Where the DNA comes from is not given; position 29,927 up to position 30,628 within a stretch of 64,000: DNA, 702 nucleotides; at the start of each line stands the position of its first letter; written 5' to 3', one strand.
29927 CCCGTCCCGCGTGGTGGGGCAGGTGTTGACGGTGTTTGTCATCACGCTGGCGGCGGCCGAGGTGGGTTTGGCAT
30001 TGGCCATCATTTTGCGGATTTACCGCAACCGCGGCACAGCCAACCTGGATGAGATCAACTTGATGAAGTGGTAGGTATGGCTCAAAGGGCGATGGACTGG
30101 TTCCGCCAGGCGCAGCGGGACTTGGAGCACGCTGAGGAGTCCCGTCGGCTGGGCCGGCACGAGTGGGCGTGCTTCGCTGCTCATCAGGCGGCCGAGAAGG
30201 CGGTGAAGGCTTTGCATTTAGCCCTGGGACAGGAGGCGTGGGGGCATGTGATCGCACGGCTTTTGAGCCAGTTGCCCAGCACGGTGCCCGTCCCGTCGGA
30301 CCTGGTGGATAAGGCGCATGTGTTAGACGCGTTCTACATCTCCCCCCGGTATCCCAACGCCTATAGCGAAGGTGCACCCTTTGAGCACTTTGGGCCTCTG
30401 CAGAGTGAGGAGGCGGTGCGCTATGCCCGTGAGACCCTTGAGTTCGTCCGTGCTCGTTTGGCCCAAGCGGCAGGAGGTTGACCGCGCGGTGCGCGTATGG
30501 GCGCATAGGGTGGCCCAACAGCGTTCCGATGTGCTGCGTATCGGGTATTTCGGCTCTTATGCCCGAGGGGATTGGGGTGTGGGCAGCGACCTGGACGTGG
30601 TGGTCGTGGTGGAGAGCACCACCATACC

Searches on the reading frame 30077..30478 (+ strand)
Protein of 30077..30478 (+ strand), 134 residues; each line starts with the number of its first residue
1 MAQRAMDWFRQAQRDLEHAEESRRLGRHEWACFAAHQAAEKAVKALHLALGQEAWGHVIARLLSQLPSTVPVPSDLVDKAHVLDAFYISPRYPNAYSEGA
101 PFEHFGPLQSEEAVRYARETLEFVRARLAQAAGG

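Call 3: search_protein_families(library=pfam, proteins=[window:30077-30478:+], max_evalue=0.01)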
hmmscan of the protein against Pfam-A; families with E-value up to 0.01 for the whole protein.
window:30077-30478:+ (134 aa): 1 family
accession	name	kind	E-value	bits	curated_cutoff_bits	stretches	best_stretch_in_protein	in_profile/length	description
PF05168.19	HEPN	-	2.1e-30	105.7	22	1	6-125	2-115/117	HEPN domain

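Call 4: search_protein_families(library=ncbifam, proteins=[window:30077-30478:+], max_evalue=0.01)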
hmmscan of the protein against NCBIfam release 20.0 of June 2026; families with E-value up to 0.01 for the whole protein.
window:30077-30478:+ (134 aa): 0 families

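Call 5: search_protein_families(library=padloc, proteins=[window:30077-30478:+], max_evalue=0.01)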
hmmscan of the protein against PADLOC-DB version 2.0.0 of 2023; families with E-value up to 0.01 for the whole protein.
window:30077-30478:+ (134 aa): 0 families

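Call 6: find_homologous_proteins(query=window:30077-30478:+)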
Query window:30077-30478:+ (134 aa): 5670 proteins with E <= 0.001 among 5708 candidates; the best 120 are listed.
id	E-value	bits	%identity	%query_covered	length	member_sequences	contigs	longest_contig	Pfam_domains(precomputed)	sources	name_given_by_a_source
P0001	4.1e-80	284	100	96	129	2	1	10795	PF05168.20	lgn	-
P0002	3.1e-66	239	82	96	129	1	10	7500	PF05168.20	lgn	-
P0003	7.9e-62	225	77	96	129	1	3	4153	PF05168.20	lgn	-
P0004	1.4e-60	221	77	96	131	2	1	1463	PF05168.20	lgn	-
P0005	1.4e-60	221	76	96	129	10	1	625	PF05168.20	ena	-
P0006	1.5e-60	221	78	96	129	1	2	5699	PF05168.20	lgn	-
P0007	2.1e-60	220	75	96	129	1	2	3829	PF05168.20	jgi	-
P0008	3.7e-60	220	74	96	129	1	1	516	PF05168.20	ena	-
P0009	4.1e-60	219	76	96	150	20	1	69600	PF05168.20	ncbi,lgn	-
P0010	4.5e-60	219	75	96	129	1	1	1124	PF05168.20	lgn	-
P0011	5.8e-60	219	75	96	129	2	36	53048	PF05168.20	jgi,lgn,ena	jgi:HEPN domain-containing protein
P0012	6.1e-60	219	78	96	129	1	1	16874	PF05168.20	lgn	-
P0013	9.6e-60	218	74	96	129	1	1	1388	PF05168.20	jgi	jgi:HEPN domain-containing protein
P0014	1.2e-59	218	75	96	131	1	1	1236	PF05168.20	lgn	-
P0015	1.3e-59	218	74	96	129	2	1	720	PF05168.20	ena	-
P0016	1.5e-59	218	77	96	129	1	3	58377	PF05168.20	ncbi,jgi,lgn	jgi:HEPN domain-containing protein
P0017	1.6e-59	218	73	96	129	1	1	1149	PF05168.20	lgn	-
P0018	1.8e-59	217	74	96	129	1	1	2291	PF05168.20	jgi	jgi:HEPN domain-containing protein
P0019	1.8e-59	217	75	96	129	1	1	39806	PF05168.20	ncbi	-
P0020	1.9e-59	217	74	96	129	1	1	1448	PF05168.20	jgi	-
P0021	1.9e-59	217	74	96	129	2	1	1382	PF05168.20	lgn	-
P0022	2.0e-59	217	78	96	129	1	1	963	PF05168.20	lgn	-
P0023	2.1e-59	217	74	96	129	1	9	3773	PF05168.20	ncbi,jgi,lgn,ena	-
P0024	2.1e-59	217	74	96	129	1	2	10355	PF05168.20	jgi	-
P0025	2.1e-59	217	71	96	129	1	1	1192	PF05168.20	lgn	-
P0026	2.1e-59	217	75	96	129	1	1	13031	PF05168.20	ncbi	-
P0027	2.6e-59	217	74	96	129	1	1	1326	PF05168.20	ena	-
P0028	2.7e-59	217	74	96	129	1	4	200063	PF05168.20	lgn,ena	-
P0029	2.9e-59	217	74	96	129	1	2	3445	PF05168.20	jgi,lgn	-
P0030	3.1e-59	217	74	96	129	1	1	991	PF05168.20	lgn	-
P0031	3.2e-59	217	74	96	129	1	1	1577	PF05168.20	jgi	-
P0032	3.3e-59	217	73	96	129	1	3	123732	PF05168.20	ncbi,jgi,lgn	jgi:HEPN domain-containing protein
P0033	4.0e-59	216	75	96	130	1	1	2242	PF05168.20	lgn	-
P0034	4.7e-59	216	74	96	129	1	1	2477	PF05168.20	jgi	-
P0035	4.8e-59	216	75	96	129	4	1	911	PF05168.20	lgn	-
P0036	4.9e-59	216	77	96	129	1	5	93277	PF05168.20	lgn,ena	-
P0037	5.0e-59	216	76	96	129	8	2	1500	PF05168.20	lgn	-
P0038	5.2e-59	216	74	96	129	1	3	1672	PF05168.20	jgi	jgi:HEPN domain-containing protein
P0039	5.5e-59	216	74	96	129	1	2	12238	PF05168.20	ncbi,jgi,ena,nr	ncbi:MAG TPA: HEPN domain-containing protein [Candidatus Methylomirabilis sp.]|nr:HEPN domain-contai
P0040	6.9e-59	216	74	96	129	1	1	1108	PF05168.20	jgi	-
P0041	6.9e-59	216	74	96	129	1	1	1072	PF05168.20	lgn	-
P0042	7.0e-59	215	74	96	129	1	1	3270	PF05168.20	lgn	-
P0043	7.0e-59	215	74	96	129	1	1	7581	PF05168.20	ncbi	-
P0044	7.1e-59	215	75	96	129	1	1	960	PF05168.20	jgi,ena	-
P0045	7.1e-59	215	73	96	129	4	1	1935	PF05168.20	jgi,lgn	-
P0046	7.3e-59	215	74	96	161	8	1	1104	PF05168.20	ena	-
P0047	8.2e-59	215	75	96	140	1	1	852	PF05168.20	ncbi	-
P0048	8.7e-59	215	72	97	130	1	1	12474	PF05168.20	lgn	-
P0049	9.3e-59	215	74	96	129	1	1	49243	PF05168.20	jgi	-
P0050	9.5e-59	215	74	96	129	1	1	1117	PF05168.20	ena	-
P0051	9.9e-59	215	75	96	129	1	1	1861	PF05168.20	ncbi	-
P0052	1.0e-58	215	73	96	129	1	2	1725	PF05168.20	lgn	-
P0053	1.1e-58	215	72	100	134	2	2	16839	PF05168.20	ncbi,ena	-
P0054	1.1e-58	215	74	96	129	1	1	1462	PF05168.20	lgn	-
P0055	1.1e-58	215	74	96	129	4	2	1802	PF05168.20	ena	-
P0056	1.2e-58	215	76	95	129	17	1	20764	PF05168.20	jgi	jgi:HEPN domain-containing protein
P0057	1.4e-58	214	72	99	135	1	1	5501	PF05168.20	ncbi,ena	-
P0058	1.5e-58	214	74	96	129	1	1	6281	PF05168.20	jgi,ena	jgi:HEPN domain-containing protein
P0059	1.5e-58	214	75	96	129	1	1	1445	PF05168.20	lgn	-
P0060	1.5e-58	214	73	96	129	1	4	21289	PF05168.20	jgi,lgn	jgi:HEPN domain-containing protein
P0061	1.6e-58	214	74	96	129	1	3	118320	PF05168.20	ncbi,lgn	-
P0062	2.1e-58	214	75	96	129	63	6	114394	PF05168.20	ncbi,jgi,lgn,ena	jgi:HEPN domain-containing protein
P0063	2.4e-58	214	75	95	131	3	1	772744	PF05168.20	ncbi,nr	ncbi:MAG: HEPN domain-containing protein [Limnochordaceae bacterium]|nr:HEPN domain-containing prote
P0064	2.5e-58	214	73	99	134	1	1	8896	PF05168.20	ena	-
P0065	2.5e-58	214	73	96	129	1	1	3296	PF05168.20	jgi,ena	-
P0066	2.6e-58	214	75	96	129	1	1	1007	PF05168.20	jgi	jgi:HEPN domain-containing protein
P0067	2.7e-58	214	74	96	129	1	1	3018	PF05168.20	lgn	-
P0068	2.7e-58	214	74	96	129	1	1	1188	PF05168.20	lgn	-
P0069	2.8e-58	214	74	96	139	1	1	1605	PF05168.20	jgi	-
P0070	2.9e-58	213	73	96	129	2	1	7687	PF05168.20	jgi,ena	-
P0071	2.9e-58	213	73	96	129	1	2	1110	PF05168.20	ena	-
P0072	3.0e-58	213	72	96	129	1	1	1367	PF05168.20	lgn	-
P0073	3.1e-58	213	74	96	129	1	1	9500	PF05168.20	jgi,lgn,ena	-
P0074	3.2e-58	213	74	96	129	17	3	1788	PF05168.20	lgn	-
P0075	3.7e-58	213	74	95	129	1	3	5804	PF05168.20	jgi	jgi:HEPN domain-containing protein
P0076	3.8e-58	213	73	96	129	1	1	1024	PF05168.20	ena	-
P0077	3.8e-58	213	74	96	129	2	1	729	PF05168.20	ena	-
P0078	4.0e-58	213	71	96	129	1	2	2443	PF05168.20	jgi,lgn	jgi:HEPN domain-containing protein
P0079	4.3e-58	213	71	96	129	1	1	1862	PF05168.20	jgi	jgi:HEPN domain-containing protein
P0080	4.5e-58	213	72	96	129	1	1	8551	PF05168.20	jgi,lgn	-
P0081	4.7e-58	213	73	96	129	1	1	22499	PF05168.20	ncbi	-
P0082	4.8e-58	213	74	96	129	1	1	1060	PF05168.20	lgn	-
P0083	4.9e-58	213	73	96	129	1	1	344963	PF05168.20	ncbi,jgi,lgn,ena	-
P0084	5.0e-58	213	74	96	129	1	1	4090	PF05168.20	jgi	jgi:HEPN domain-containing protein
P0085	5.1e-58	213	74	96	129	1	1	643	PF05168.20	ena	-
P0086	5.4e-58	213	74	96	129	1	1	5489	PF05168.20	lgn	-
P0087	5.6e-58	213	74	96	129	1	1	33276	PF05168.20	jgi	-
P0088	5.7e-58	213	73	96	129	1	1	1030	PF05168.20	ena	-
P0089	6.5e-58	212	74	96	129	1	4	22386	PF05168.20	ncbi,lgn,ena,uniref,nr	ncbi:MAG: DNA-binding protein [Candidatus Handelsmanbacteria bacterium RIFCSPLOWO2_12_FULL_64_10]|un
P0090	6.5e-58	212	74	96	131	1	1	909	PF05168.20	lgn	-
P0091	6.5e-58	212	74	96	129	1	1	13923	PF05168.20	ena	-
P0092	6.7e-58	212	73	95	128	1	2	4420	PF05168.20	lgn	-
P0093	6.9e-58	212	74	96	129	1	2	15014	PF05168.20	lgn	-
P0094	7.2e-58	212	73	96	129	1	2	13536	PF05168.20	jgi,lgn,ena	-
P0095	7.4e-58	212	74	96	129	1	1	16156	PF05168.20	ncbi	-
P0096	7.5e-58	212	74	96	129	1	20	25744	PF05168.20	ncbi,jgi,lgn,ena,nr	ncbi:MAG: HEPN domain-containing protein [Chloroflexi bacterium]|jgi:HEPN domain-containing protein|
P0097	7.9e-58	212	73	96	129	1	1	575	PF05168.20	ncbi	-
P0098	8.1e-58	212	74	96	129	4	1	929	PF05168.20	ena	-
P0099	8.4e-58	212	73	96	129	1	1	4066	PF05168.20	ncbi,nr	ncbi:MAG: HEPN domain-containing protein [Anaerolineae bacterium]|nr:HEPN domain-containing protein 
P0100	9.2e-58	212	73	96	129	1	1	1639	PF05168.20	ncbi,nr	ncbi:MAG: HEPN domain-containing protein [candidate division NC10 bacterium]|nr:HEPN domain-containi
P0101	9.5e-58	212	75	96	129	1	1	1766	PF05168.20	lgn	-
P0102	9.6e-58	212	72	96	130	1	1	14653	PF05168.20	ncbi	-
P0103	1.0e-57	212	72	96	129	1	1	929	PF05168.20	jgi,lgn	-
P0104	1.1e-57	212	72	96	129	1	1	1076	PF05168.20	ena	-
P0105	1.1e-57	212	69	100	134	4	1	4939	PF05168.20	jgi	-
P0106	1.1e-57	212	75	96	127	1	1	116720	PF05168.20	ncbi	-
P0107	1.1e-57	212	74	96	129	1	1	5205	PF05168.20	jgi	-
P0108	1.2e-57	212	72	97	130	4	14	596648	PF05168.20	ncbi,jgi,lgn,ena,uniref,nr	ncbi:HEPN domain-containing protein [Pyrinomonas methylaliphatogenes]|jgi:HEPN domain-containing pro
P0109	1.2e-57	212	73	95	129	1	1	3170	PF05168.20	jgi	jgi:HEPN domain-containing protein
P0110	1.2e-57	211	72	96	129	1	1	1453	PF05168.20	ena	-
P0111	1.2e-57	211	71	96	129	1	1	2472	PF05168.20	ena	-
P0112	1.3e-57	211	71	96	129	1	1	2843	PF05168.20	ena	-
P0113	1.3e-57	211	72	96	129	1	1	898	PF05168.20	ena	-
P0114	1.4e-57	211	72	96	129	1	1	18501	PF05168.20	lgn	-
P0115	1.4e-57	211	71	96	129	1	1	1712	PF05168.20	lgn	-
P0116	1.4e-57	211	72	96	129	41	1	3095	PF05168.20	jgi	-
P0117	1.4e-57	211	73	96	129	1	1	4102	PF05168.20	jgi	jgi:HEPN domain-containing protein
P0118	1.6e-57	211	71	96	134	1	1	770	PF05168.20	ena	-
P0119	1.6e-57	211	71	96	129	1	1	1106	PF05168.20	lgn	-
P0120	1.7e-57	211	72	99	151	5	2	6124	PF05168.20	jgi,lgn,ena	-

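Call 9: find_encoding_contigs(protein=P0001, flank=10000, max_places=6)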
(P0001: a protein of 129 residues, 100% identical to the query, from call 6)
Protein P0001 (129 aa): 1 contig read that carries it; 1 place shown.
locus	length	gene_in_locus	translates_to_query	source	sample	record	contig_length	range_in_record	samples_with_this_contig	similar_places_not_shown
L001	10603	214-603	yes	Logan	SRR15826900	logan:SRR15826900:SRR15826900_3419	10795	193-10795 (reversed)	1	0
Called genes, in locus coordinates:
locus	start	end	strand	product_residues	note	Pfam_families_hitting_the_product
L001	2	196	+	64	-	?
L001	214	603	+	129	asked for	PF05168:HEPN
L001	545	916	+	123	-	PF01909:NTP_transf_2, PF18765:Polbeta (weak)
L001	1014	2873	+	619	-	PF00662:Proton_antipo_N, PF00361:Proton_antipo_M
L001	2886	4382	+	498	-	PF00361:Proton_antipo_M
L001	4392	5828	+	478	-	PF00361:Proton_antipo_M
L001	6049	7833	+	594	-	PF00496:SBP_bac_5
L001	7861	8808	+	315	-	PF19300:BPD_transp_1_N, PF00528:BPD_transp_1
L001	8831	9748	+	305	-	PF12911:OppC_N (weak), PF00528:BPD_transp_1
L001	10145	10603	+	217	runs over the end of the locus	?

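Call 10: find_encoding_contigs(protein=P0002, flank=8000, max_places=6)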
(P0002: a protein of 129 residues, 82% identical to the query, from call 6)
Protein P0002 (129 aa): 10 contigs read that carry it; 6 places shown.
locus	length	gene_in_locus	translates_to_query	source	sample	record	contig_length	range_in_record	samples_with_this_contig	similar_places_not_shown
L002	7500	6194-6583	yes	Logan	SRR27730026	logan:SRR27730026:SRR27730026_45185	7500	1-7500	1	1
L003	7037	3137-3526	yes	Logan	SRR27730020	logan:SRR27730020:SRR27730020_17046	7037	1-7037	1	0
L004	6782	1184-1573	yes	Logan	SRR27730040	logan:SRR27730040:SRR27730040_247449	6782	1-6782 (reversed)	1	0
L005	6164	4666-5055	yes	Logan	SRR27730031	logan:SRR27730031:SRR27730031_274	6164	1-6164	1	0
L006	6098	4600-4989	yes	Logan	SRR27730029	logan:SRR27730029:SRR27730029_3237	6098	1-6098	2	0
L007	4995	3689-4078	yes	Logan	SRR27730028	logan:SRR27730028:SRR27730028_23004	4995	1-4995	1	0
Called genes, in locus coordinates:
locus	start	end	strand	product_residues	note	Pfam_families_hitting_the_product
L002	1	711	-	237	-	?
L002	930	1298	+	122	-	PF00507:Oxidored_q4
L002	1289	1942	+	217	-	PF01058:Oxidored_q6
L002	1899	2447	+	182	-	PF00329:Complex1_30kDa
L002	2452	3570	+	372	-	PF00346:Complex1_49kDa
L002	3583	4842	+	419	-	PF00146:NADHdh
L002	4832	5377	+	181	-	PF14697:Fer4_21 (faint), PF12797:Fer4_2 (faint), PF13237:Fer4_10 (weak), PF12838:Fer4_7, PF13187:Fer4_9 (weak), PF13484:Fer4_16 (weak), PF00037:Fer4 (weak), PF12837:Fer4_6 (weak), +1 more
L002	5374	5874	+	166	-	PF00499:Oxidored_q3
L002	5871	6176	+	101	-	PF00420:Oxidored_q2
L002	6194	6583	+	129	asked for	PF05168:HEPN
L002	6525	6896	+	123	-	PF01909:NTP_transf_2, PF18765:Polbeta (weak)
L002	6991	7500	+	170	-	?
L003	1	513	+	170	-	?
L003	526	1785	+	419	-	PF00146:NADHdh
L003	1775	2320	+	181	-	PF14697:Fer4_21 (faint), PF12797:Fer4_2 (faint), PF13237:Fer4_10 (weak), PF12838:Fer4_7, PF13187:Fer4_9 (weak), PF13484:Fer4_16 (weak), PF00037:Fer4 (weak), PF12837:Fer4_6 (weak), +1 more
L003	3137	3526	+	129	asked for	PF05168:HEPN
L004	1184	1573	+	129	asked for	PF05168:HEPN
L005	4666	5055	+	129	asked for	PF05168:HEPN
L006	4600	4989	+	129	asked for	PF05168:HEPN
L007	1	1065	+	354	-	?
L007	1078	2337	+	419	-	PF00146:NADHdh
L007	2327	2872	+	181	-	PF14697:Fer4_21 (faint), PF12797:Fer4_2 (faint), PF13237:Fer4_10 (weak), PF12838:Fer4_7, PF13187:Fer4_9 (weak), PF13484:Fer4_16 (weak), PF00037:Fer4 (weak), PF12837:Fer4_6 (weak), +1 more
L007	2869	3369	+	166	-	PF00499:Oxidored_q3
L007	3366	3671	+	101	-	PF00420:Oxidored_q2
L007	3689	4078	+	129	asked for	PF05168:HEPN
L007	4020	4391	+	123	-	PF01909:NTP_transf_2, PF18765:Polbeta (weak)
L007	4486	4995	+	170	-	?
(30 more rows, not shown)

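Call 11: find_encoding_contigs(protein=P0003, flank=6000, max_places=3)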
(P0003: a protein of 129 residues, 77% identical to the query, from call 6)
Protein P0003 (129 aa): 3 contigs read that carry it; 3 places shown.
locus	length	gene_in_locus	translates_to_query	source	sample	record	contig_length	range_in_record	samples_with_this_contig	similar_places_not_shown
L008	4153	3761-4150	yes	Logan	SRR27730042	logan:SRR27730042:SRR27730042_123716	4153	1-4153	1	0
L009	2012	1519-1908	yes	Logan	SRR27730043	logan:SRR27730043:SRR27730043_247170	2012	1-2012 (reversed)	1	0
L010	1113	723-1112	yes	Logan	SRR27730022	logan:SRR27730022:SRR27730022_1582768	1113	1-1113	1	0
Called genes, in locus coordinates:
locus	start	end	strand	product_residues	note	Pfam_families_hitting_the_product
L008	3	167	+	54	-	?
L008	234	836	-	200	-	PF00872:Transposase_mut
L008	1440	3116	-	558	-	-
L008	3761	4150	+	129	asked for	PF05168:HEPN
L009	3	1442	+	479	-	?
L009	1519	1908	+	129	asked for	PF05168:HEPN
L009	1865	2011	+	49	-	?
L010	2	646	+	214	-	?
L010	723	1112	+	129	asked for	PF05168:HEPN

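Call 12: find_encoding_contigs(protein=P0006, flank=6000, max_places=3)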
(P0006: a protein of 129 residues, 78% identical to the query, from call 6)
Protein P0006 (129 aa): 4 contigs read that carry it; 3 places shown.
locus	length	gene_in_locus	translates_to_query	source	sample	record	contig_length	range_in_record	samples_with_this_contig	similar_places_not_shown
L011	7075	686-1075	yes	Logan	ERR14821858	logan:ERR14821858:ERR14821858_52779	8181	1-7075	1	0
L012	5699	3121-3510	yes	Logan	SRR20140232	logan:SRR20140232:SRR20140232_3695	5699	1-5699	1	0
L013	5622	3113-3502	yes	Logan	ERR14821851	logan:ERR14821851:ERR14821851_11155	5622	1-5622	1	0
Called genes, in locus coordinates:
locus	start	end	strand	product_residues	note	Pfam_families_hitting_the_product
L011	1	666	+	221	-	?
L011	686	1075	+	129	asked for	PF05168:HEPN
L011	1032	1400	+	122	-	PF01909:NTP_transf_2, PF18765:Polbeta (weak)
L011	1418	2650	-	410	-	PF07949:YbbR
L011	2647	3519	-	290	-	PF02457:DAC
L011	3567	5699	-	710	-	PF00515:TPR_1 (faint), PF12895:ANAPC3 (faint), PF13414:TPR_11 (faint), PF13432:TPR_16, PF14559:TPR_19 (weak), PF07719:TPR_2 (weak), PF14559:TPR_19 (weak), PF14559:TPR_19, +8 more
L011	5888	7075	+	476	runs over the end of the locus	PF00587:tRNA-synt_2b, PF03129:HGTP_anticodon, PF09180:ProRS-C_1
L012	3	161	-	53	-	?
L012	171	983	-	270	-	PF00795:CN_hydrolase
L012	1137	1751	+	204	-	PF14520:HHH_5 (faint), PF21176:RecR_HhH, PF02132:RecR_ZnF, PF01751:Toprim, PF13662:Toprim_4, PF21175:RecR_C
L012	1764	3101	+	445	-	PF01336:tRNA_anti-codon, PF00152:tRNA-synt_2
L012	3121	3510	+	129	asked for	PF05168:HEPN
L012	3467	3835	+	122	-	PF01909:NTP_transf_2, PF18765:Polbeta (weak)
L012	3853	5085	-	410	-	PF07949:YbbR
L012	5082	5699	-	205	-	?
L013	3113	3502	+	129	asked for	PF05168:HEPN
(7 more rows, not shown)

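Call 13: find_encoding_contigs(protein=P0012, flank=6000, max_places=3)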
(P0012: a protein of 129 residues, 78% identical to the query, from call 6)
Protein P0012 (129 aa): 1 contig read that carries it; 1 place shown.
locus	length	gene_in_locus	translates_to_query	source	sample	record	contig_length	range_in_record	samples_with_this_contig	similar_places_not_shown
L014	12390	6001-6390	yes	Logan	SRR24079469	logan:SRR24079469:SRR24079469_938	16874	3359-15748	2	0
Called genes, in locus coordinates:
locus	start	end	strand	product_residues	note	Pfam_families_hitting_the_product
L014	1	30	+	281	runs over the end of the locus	PF02361:CbiQ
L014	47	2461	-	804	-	PF00005:ABC_tran, PF13304:AAA_21 (weak), PF13732:DrrA1-3_C, PF12679:ABC2_membrane_2 (weak), PF01944:SpoIIM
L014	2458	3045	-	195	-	PF01066:CDP-OH_P_transf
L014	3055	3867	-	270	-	PF00795:CN_hydrolase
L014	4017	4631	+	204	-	PF14520:HHH_5 (faint), PF21176:RecR_HhH, PF02132:RecR_ZnF, PF01751:Toprim, PF13662:Toprim_4, PF21175:RecR_C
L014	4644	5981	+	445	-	PF01336:tRNA_anti-codon, PF00152:tRNA-synt_2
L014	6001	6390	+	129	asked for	PF05168:HEPN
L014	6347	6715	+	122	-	PF01909:NTP_transf_2, PF18765:Polbeta (weak)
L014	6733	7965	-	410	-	PF07949:YbbR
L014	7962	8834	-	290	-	PF02457:DAC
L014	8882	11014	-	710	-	PF00515:TPR_1 (faint), PF12895:ANAPC3 (faint), PF13414:TPR_11 (faint), PF13432:TPR_16, PF14559:TPR_19 (weak), PF07719:TPR_2 (weak), PF14559:TPR_19 (weak), PF14559:TPR_19, +9 more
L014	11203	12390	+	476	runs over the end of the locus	PF00587:tRNA-synt_2b, PF03129:HGTP_anticodon, PF09180:ProRS-C_1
